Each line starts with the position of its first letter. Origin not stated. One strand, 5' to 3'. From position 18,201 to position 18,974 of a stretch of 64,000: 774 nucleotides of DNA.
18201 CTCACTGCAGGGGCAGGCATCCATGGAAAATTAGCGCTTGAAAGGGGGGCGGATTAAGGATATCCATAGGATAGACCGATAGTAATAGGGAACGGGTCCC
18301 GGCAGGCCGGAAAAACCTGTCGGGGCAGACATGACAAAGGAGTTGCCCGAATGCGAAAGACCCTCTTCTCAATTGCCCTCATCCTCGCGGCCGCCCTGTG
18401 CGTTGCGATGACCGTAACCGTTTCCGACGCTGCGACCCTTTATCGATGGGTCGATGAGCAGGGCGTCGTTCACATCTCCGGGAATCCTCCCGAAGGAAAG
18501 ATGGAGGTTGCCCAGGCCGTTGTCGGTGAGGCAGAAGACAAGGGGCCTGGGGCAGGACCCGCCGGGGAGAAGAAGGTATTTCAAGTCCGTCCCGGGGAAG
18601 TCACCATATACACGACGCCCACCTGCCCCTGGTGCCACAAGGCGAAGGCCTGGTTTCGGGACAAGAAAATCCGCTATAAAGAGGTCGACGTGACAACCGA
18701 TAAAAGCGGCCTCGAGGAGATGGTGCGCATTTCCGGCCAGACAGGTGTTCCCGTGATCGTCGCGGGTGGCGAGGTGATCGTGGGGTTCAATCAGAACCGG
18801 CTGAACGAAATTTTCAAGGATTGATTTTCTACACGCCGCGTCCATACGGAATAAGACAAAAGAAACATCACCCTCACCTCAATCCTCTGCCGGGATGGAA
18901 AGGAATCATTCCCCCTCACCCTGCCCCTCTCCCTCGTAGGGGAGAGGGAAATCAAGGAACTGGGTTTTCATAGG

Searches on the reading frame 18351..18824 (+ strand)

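Call 96: search_protein_families(library=pfam, proteins=[window:18351-18824:+], max_evalue=0.0001)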
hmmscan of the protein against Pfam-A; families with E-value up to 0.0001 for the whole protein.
window:18351-18824:+ (157 aa): 4 families
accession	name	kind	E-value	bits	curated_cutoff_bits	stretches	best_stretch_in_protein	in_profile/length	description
PF00462.30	Glutaredoxin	-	1.7e-19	70.2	22.9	1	84-143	1-60/60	Glutaredoxin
PF13511.11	DUF4124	-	9.4e-09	35.8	22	1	24-50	8-35/56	Domain of unknown function (DUF4124)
PF13417.12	GST_N_3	-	3.6e-07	30.9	22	1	87-144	2-58/75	Glutathione S-transferase, N-terminal domain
PF13409.12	GST_N_2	-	1.8e-06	28.9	25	1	91-146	1-60/70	Glutathione S-transferase, N-terminal domain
